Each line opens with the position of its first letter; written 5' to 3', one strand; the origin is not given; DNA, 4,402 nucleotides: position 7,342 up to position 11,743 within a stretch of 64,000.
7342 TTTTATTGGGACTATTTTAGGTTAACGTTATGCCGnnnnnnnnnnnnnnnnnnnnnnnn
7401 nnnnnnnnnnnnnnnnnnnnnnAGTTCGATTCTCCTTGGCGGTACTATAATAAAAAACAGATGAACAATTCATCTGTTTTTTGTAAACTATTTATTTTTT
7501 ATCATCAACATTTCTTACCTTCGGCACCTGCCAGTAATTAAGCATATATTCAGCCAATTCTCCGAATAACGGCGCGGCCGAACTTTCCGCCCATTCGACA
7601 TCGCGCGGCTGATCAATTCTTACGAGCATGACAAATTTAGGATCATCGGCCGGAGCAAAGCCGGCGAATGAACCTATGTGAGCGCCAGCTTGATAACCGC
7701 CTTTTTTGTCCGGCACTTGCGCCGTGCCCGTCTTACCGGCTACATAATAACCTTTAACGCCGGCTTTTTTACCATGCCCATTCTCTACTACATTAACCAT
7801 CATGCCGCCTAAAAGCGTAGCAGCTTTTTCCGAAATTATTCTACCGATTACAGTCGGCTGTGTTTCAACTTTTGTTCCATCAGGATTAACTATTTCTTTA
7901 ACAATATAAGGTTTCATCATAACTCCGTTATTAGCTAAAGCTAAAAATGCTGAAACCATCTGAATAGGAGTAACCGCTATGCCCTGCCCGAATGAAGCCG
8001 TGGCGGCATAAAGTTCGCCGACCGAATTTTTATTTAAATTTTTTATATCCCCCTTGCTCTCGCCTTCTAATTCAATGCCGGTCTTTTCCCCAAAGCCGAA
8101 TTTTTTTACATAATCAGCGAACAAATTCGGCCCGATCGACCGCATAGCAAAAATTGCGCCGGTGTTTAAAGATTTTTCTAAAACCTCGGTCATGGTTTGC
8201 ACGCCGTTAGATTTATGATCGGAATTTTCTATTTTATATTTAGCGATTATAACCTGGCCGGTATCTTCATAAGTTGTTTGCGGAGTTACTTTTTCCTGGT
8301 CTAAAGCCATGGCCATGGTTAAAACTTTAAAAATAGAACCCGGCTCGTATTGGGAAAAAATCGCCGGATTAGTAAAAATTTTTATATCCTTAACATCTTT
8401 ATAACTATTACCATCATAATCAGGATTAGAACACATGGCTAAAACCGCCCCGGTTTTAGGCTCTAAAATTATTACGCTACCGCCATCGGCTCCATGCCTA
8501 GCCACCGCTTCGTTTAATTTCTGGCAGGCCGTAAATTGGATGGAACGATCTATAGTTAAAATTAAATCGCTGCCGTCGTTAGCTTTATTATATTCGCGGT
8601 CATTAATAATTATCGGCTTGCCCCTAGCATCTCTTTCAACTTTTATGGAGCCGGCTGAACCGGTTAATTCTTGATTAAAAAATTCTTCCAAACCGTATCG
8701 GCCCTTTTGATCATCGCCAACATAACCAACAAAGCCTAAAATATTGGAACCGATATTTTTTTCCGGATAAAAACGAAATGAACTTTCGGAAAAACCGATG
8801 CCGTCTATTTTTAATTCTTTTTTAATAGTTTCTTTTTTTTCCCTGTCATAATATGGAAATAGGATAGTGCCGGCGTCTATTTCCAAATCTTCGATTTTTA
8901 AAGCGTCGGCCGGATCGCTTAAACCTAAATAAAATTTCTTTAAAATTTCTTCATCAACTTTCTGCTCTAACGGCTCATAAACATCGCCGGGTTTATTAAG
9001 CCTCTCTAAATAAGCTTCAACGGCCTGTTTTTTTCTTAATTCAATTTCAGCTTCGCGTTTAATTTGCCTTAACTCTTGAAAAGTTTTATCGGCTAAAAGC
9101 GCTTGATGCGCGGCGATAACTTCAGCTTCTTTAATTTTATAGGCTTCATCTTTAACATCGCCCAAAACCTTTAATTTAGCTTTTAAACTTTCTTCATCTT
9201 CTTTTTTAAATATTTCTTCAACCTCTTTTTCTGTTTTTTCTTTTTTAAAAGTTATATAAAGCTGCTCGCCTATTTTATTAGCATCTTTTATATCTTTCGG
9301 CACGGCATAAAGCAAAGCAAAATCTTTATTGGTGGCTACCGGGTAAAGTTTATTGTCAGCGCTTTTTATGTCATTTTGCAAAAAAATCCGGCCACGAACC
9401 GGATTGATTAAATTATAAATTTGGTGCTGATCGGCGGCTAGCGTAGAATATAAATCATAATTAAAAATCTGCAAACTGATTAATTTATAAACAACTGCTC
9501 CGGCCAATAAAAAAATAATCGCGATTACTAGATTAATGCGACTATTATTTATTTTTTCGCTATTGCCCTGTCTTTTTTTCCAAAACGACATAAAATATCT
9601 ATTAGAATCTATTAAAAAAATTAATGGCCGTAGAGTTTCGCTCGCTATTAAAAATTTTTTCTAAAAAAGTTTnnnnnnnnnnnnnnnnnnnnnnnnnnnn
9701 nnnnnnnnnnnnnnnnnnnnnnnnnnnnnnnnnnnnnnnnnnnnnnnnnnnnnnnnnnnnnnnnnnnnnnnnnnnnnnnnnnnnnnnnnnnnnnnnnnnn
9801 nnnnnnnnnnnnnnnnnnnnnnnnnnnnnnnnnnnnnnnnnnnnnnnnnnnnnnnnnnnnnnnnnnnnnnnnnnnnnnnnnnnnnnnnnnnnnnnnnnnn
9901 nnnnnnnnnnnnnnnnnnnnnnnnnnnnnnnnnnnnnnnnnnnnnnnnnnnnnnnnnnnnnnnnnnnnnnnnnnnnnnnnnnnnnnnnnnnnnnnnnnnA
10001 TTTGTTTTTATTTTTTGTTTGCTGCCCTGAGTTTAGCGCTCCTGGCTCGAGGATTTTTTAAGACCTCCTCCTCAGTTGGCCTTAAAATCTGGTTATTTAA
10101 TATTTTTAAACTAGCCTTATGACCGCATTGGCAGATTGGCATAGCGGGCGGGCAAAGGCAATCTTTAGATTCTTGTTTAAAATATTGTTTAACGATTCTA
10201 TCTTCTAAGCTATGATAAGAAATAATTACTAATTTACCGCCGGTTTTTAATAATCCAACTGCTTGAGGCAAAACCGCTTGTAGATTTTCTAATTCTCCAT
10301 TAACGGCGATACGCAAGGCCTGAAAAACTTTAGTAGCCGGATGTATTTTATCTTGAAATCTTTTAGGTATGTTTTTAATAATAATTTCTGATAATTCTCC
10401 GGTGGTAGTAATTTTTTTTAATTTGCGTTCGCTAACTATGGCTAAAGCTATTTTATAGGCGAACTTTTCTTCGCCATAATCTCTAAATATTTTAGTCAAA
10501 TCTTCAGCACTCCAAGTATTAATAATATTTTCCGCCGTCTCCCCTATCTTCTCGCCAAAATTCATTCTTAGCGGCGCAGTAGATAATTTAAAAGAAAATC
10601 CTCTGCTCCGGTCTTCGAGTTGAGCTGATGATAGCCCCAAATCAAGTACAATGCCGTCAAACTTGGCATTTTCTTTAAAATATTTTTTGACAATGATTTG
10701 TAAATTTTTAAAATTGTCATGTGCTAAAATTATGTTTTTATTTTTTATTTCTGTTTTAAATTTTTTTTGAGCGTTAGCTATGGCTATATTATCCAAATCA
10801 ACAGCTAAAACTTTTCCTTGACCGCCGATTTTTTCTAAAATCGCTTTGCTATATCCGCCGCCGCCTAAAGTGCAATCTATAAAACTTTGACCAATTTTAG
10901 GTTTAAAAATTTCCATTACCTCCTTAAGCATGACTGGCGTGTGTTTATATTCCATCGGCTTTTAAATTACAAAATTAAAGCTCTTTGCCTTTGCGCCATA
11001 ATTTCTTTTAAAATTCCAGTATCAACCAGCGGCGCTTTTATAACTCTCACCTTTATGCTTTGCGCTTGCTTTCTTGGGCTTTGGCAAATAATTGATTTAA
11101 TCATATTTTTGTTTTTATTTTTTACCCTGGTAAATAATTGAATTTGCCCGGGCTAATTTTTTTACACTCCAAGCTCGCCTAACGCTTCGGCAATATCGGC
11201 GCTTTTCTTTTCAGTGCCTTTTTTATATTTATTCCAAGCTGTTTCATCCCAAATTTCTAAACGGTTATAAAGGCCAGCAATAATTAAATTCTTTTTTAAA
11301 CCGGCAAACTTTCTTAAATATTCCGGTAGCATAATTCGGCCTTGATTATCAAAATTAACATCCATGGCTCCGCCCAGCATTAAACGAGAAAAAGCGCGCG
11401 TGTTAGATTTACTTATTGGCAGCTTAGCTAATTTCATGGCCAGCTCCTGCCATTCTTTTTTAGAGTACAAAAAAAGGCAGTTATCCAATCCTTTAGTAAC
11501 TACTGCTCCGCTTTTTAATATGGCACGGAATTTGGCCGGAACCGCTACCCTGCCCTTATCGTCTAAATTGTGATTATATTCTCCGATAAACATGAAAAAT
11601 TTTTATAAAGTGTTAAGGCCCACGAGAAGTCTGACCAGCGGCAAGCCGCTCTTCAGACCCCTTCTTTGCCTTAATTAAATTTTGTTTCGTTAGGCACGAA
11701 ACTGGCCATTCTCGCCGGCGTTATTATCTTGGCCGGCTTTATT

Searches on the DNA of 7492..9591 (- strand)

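Call 57: search_with_rna_model(model_id=R1, sources=[L110, L111, L112, L113], max_evalue=0.1, filters=off)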
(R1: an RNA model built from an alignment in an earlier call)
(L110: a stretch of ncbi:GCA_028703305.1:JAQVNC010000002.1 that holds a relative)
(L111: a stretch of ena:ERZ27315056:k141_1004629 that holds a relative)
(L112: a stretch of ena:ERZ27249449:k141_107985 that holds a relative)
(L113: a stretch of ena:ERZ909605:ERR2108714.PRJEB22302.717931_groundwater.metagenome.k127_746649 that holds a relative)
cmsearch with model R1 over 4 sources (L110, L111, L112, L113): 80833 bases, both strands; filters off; matches with E-value up to 0.1: 3.
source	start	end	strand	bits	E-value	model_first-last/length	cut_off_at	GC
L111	9935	9994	+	68.2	3.3e-12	1-62/62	no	0.28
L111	9934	9993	-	28.1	0.003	1-62/62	no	0.3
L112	13916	13967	+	26.8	0.0057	1-62/62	no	0.27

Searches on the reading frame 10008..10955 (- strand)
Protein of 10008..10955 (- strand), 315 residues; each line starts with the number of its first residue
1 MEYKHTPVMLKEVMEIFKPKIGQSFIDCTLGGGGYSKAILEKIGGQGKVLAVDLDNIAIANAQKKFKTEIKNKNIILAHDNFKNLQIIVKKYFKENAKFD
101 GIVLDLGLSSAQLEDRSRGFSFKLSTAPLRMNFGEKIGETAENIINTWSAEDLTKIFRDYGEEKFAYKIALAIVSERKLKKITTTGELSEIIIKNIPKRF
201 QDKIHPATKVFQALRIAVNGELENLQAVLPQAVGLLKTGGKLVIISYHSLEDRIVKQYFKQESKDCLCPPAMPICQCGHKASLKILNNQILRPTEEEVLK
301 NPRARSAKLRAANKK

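Call 11: search_protein_families(library=pfam, proteins=[window:10008-10955:-])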
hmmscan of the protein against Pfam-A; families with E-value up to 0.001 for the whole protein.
window:10008-10955:- (315 aa): 5 families
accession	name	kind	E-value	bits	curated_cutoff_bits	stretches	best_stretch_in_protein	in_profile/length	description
PF01795.25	Methyltransf_5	-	2.8e-104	349.4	27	1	3-314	2-308/309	MraW methylase family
PF01209.24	Ubie_methyltran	-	2e-07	31.1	20.1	1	11-87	37-112/233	ubiE/COQ5 methyltransferase family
PF01728.25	FtsJ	-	1.9e-05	25.1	24.1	1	10-156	9-148/181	FtsJ-like methyltransferase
PF13649.12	Methyltransf_25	-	0.0001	23.4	27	1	27-110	3-76/97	Methyltransferase domain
PF13847.12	Methyltransf_31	-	0.00015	21.9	27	0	22-105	4-81/145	Methyltransferase domain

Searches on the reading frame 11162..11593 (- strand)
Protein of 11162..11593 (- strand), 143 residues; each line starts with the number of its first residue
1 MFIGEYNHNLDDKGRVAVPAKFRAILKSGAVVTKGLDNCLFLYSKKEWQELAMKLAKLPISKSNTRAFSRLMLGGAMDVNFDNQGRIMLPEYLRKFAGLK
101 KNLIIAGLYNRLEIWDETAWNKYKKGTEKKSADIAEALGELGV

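Call 11: search_protein_families(library=pfam, proteins=[window:11162-11593:-])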
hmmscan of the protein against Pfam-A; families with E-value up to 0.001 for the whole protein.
window:11162-11593:- (143 aa): 1 family
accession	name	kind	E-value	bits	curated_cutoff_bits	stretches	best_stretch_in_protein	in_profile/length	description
PF02381.23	MraZ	-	4.8e-41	139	23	2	1-70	1-71/72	MraZ protein, putative antitoxin-like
